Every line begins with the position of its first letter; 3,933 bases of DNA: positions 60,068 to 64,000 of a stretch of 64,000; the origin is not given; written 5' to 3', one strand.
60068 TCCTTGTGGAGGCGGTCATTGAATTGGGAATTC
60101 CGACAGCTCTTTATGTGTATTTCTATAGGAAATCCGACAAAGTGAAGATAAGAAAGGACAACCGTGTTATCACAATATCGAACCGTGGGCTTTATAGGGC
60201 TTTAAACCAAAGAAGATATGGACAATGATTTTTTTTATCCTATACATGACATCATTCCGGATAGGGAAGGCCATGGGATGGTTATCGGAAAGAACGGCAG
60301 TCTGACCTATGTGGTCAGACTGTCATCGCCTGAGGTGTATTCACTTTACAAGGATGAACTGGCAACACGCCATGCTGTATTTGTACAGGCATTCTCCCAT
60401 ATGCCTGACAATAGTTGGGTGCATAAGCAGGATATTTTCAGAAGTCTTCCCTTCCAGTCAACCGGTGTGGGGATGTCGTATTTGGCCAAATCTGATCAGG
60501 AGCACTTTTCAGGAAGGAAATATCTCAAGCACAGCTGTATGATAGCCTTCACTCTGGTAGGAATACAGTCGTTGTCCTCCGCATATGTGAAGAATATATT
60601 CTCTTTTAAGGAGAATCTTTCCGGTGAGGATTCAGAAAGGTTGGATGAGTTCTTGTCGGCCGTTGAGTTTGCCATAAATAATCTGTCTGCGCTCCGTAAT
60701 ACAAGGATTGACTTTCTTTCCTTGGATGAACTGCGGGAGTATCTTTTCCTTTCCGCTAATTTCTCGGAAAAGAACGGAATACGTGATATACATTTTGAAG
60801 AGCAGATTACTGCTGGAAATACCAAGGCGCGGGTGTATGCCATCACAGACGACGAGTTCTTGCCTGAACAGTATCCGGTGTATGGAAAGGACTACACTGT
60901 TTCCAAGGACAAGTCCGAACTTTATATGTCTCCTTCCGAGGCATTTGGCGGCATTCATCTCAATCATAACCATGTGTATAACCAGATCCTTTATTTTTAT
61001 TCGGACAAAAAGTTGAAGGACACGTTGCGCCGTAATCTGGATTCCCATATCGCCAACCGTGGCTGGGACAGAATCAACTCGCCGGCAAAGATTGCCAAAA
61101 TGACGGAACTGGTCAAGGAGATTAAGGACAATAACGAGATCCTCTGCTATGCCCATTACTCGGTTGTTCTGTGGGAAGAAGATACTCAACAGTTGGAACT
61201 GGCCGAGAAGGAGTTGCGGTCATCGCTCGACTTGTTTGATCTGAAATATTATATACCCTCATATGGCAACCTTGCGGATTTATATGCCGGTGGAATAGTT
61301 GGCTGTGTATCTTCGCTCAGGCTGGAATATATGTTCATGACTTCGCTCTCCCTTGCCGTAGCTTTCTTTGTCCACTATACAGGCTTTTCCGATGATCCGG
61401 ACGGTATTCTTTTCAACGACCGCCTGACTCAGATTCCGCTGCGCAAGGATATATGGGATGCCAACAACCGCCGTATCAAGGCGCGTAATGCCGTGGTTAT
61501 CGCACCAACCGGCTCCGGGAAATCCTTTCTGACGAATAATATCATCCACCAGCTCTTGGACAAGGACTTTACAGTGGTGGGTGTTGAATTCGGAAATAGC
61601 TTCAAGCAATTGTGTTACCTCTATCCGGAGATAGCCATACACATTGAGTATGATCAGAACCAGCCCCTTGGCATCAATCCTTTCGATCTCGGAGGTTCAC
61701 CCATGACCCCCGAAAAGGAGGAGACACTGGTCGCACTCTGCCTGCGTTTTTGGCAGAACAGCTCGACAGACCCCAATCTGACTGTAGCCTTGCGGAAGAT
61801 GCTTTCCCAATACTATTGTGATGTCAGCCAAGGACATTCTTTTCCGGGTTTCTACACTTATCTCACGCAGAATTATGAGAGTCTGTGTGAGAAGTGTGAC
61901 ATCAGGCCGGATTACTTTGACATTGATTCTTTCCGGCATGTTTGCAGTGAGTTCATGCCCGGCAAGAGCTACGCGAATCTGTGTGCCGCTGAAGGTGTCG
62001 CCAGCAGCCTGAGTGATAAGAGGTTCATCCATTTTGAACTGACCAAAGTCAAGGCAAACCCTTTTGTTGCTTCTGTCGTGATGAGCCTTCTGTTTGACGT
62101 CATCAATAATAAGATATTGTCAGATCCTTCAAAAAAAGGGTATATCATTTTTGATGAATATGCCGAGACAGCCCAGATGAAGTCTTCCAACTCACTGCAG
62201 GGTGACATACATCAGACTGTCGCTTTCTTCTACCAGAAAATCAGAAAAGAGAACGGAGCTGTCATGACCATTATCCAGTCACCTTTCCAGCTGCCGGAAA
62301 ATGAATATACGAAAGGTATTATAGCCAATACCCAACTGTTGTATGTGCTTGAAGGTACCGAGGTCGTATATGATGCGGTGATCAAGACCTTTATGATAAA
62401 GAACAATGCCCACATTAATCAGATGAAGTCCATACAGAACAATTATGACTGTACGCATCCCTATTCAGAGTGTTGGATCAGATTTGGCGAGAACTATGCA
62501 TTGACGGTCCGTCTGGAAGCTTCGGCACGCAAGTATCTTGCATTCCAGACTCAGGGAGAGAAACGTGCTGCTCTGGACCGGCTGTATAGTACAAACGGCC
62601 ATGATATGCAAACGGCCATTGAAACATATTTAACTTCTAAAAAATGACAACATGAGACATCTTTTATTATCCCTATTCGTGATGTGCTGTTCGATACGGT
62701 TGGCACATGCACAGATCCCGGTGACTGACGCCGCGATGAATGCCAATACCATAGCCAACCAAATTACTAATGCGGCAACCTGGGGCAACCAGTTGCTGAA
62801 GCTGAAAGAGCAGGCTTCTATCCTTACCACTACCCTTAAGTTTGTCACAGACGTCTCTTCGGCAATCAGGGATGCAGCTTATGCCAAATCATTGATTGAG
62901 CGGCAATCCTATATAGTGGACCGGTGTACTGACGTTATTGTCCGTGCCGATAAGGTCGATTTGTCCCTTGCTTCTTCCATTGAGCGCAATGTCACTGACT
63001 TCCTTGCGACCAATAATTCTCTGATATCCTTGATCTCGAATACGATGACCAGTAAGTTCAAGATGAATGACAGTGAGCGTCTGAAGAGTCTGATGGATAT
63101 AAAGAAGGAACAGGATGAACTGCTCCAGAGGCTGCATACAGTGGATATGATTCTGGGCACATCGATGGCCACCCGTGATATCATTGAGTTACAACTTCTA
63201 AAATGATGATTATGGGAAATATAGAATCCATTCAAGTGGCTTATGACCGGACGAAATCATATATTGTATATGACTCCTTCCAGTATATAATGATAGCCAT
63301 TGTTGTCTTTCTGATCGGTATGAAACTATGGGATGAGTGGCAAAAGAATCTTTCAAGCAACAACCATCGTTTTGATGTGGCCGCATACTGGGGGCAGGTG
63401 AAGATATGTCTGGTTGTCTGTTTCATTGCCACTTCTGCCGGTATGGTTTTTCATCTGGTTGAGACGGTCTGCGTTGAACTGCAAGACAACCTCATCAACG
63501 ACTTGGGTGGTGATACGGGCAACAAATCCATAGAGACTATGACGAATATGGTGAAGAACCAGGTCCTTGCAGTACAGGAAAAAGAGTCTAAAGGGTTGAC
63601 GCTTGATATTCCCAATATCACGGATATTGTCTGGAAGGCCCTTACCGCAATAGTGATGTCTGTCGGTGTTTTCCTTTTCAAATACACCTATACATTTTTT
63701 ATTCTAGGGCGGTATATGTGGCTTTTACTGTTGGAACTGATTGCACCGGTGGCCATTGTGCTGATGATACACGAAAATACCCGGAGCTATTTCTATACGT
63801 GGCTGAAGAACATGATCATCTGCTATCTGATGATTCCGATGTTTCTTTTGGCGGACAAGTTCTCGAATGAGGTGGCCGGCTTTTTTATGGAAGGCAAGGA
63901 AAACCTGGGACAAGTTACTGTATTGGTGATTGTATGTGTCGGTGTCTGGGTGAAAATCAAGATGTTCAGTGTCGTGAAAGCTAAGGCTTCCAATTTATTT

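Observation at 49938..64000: An Mfa-type (type V pilus) fimbrial cluster transcriptionally fused to conjugative transposon traE-traJ, with ssb embedded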

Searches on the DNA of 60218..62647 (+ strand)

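Call 33: search_dna_similar(query=L016:1-13170:+, collection=plasmids, mode=near, max_rows=12)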
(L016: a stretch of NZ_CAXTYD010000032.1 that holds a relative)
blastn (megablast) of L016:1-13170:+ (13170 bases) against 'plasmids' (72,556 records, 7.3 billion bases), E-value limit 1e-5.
No match.

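Call 34: search_dna_similar(query=L010:1-13741:+, collection=plasmids, mode=near, max_rows=12)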
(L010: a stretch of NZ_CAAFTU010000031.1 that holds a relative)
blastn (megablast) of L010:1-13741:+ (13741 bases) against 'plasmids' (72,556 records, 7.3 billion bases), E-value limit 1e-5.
Records with a match: 8; places in all: 9; records where one place covers at least 80% of the query: 0.
Best place of each record, by identity: 95-99% 1; 90-95% 7.
By first word of the organism name: Bacteroides 8.
By predicted mobility (MOB-suite, as given by PLSDB): mobilizable 4; conjugative 4.
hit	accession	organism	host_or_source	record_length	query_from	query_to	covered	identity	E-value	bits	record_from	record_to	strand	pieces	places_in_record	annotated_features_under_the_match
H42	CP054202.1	Bacteroides uniformis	Homo sapiens,whole organism,feces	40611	1222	1619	3%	99.0%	0e+0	713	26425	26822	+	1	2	record has no annotation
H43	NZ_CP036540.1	Bacteroides fragilis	Homo sapiens,blood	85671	1682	1908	2%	91.7%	1e-81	315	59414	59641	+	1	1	hypothetical protein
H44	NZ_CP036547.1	Bacteroides fragilis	Homo sapiens,blood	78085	1682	1908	2%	91.7%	1e-81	315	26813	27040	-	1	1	hypothetical protein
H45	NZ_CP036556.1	Bacteroides fragilis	Homo sapiens,Appendix abscess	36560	1682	1908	2%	91.7%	1e-81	315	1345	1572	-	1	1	hypothetical protein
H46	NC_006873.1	Bacteroides fragilis NCTC 9343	-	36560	1682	1908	2%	91.7%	1e-81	315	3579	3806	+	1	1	hypothetical protein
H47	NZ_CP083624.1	Bacteroides fragilis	-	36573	1682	1908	2%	91.7%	1e-81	315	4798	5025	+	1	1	hypothetical protein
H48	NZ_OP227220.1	Bacteroides sp.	-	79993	1682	1908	2%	91.7%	1e-81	315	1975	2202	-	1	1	hypothetical protein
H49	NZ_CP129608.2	Bacteroides fragilis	Homo sapiens,Appendix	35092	1682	1908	2%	91.7%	1e-81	315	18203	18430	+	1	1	hypothetical protein (x2)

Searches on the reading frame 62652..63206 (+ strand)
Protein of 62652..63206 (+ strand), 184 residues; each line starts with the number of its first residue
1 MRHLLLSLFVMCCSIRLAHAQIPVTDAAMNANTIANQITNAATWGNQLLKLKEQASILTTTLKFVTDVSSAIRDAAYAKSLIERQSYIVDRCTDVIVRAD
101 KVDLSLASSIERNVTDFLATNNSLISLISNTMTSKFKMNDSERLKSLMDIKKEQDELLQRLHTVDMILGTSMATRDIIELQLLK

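Call 4: search_protein_families(library=pfam, proteins=[window:62652-63206:+], max_evalue=0.01)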
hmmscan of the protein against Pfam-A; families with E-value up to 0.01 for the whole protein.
window:62652-63206:+ (184 aa): 1 family
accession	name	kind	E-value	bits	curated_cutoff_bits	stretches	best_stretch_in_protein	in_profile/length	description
PF07996.16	T4SS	-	0.0079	17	24.7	0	21-127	1-101/197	Type IV secretion system proteins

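Call 5: search_protein_families(library=ncbifam, proteins=[window:62652-63206:+], max_evalue=0.01)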
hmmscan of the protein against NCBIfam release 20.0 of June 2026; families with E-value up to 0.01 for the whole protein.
window:62652-63206:+ (184 aa): 2 families
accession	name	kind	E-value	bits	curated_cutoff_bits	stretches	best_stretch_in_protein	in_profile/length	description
TIGR02791.1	VirB5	equivalog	8.1e-07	29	132.25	1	4-61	6-63/220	P-type DNA transfer protein VirB5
TIGR00116.1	tsf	equivalog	0.0088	15.3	104.05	0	105-180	69-144/293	translation elongation factor Ts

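Call 91: search_protein_families(library=pfam, proteins=[window:62652-63206:+], max_evalue=5)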
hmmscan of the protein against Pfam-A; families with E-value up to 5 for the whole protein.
window:62652-63206:+ (184 aa): 2 families
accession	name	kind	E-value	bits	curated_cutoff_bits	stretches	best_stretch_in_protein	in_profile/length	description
PF07996.16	T4SS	-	0.0079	17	24.7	1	21-127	1-101/197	Type IV secretion system proteins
PF25118.1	EFL1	-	0.17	13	30.9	1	110-163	5-55/89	Elongation factor-like GTPase 1-like domain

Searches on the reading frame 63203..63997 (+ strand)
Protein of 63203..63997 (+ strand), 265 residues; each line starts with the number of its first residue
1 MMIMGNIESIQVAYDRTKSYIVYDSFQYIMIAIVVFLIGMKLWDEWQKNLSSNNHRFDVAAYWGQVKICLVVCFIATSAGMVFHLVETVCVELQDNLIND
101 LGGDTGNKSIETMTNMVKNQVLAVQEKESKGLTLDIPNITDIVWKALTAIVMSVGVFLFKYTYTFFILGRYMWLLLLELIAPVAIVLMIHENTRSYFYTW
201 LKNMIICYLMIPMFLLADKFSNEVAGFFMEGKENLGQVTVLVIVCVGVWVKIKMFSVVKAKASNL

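Call 4: search_protein_families(library=pfam, proteins=[window:63203-63997:+], max_evalue=0.01)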
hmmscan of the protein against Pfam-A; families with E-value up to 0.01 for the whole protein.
window:63203-63997:+ (265 aa): 1 family
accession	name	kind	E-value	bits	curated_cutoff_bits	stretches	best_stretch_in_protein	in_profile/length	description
PF04610.19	TrbL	-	4.2e-09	36.9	25.9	1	69-246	28-206/215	TrbL/VirB6 plasmid conjugal transfer protein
